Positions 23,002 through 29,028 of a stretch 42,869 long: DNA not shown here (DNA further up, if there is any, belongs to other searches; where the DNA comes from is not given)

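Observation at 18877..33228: One uninterrupted 14.35-kb ORF (4,783 aa, one third of the genome) in the MuF slot: candidate ejected multi-effector polyvalent protein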

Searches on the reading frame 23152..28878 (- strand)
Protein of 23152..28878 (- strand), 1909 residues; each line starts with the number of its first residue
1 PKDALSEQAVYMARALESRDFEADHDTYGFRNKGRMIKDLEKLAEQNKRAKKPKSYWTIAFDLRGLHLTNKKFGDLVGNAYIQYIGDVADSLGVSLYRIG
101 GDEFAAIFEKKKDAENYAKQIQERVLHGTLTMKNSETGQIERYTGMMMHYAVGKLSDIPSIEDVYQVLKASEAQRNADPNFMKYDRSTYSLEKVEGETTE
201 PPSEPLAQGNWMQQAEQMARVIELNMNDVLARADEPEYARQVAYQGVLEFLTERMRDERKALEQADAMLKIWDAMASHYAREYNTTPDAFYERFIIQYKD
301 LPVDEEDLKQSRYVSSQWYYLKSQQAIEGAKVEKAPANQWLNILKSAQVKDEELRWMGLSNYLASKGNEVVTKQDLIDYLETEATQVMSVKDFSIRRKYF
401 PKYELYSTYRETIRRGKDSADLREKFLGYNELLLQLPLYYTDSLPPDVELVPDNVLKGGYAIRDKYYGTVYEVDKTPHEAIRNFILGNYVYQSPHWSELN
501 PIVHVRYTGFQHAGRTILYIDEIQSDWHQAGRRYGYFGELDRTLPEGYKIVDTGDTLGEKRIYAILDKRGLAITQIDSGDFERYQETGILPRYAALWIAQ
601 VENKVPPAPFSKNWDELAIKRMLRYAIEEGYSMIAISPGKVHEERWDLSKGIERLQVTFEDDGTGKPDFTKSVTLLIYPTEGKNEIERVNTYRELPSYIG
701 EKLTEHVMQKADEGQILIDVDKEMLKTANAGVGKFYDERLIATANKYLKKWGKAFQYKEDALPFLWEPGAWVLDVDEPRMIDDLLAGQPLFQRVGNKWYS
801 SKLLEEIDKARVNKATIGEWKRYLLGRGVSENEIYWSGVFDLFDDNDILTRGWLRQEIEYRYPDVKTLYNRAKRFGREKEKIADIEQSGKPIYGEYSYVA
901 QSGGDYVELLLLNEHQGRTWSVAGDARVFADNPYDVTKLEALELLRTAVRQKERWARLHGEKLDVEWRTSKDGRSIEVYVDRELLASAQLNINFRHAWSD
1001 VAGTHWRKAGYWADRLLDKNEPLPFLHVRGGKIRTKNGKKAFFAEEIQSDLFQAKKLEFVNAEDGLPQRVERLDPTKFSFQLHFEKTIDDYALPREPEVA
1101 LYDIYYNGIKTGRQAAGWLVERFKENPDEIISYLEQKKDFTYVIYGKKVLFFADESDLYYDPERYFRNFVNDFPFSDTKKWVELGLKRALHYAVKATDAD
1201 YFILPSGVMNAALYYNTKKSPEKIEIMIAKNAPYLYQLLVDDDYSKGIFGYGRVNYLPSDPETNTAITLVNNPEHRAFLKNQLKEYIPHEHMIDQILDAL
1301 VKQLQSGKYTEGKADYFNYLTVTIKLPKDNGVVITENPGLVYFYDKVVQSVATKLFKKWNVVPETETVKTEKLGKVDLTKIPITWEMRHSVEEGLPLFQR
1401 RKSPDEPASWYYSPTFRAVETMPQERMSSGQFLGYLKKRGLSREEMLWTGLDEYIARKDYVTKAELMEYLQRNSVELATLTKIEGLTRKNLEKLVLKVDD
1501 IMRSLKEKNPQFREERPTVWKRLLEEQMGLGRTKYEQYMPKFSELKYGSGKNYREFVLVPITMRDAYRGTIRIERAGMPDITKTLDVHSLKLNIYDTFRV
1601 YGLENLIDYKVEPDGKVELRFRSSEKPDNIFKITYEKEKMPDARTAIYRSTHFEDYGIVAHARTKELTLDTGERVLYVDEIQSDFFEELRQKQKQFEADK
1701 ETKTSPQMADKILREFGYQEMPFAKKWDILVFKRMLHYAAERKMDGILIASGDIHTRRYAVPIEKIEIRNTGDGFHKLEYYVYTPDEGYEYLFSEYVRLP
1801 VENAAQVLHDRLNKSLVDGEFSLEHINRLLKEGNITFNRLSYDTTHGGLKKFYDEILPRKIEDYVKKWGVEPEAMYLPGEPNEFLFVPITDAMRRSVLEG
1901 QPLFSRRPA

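Call 15: search_dna_similar(query=window:23152-28878:-, collection=phages, mode=protein, max_rows=20, max_evalue=0.001)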
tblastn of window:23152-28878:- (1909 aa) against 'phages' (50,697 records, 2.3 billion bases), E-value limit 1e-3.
Records with a match: 5; places in all: 6; records where one place covers at least 80% of the query: 0.
Best place of each record, by identity: <60% 5.
By first word of the organism name: Pseudoalteromonas 2; Dolichospermum 1; Pelagibacter 1; Caudoviricetes 1.
By host as written in the record: Pseudoalteromonas marina mano4 2; Dolichospermum flos-aquae 1; Candidatus Pelagibacter sp. HTCC1062 1; - 1.
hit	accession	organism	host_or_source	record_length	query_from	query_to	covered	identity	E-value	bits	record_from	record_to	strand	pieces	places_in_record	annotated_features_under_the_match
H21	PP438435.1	Dolichospermum phage Dfl-JY45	Dolichospermum flos-aquae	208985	491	1909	30%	25.7%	2e-13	151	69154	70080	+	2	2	hypothetical protein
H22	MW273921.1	Pelagibacter phage HTVC028P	Candidatus Pelagibacter sp. HTCC1062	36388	609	1904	25%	26.1%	2e-10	125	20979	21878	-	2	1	hypothetical protein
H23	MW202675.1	Caudoviricetes sp.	Manatee Spring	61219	515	737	12%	24.2%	8e-5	54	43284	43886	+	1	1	hypothetical protein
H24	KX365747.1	Pseudoalteromonas phage PH1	Pseudoalteromonas marina mano4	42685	491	636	8%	30.4%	6e-4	51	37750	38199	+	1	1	hypothetical protein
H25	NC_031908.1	Pseudoalteromonas phage PH1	Pseudoalteromonas marina mano4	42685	491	636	8%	30.4%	6e-4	51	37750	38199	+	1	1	hypothetical protein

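Call 94: get_annotated_region(hit=H22, flank=9000)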
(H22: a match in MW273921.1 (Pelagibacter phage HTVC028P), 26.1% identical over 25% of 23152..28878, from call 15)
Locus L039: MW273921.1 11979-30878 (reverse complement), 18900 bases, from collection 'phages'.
description: Pelagibacter phage HTVC028P, complete genome.
organism: Pelagibacter phage HTVC028P (NCBI taxid 2796519)
taxonomy: Viruses; Duplodnaviria; Heunggongvirae; Uroviricota; Caudoviricetes
host: Candidatus Pelagibacter sp. HTCC1062; source: seawater; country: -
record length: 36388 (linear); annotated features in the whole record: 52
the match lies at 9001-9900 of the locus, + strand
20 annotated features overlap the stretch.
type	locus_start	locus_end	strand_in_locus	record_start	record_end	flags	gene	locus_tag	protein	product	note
CDS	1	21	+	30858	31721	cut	-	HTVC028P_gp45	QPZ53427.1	putative capsid assembly protein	-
CDS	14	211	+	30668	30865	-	-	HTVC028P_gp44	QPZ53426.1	hypothetical protein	-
CDS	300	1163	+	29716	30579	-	-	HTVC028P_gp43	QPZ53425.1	putative major capsid protein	-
CDS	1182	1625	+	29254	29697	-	-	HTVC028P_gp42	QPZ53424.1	hypothetical protein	-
CDS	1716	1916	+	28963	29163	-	-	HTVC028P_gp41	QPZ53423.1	hypothetical protein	-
CDS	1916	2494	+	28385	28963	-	-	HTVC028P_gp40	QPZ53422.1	putative tail tubular A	-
CDS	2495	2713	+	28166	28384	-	-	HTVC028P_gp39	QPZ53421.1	hypothetical protein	-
CDS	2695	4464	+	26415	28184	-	-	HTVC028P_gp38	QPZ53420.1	putative tail tubular B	-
CDS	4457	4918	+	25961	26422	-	-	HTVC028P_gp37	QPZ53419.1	putative acetyltransferase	-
CDS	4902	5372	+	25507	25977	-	-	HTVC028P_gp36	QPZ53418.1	putative internal protein A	-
CDS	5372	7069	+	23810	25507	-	-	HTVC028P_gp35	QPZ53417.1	hypothetical protein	-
CDS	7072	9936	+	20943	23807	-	-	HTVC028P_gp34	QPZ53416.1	hypothetical protein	-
CDS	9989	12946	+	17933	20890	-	-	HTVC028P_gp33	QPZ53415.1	putative internal virion protein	-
CDS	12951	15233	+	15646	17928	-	-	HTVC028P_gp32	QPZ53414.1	putative tail fiber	-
CDS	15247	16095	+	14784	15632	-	-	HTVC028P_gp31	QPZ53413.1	hypothetical protein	-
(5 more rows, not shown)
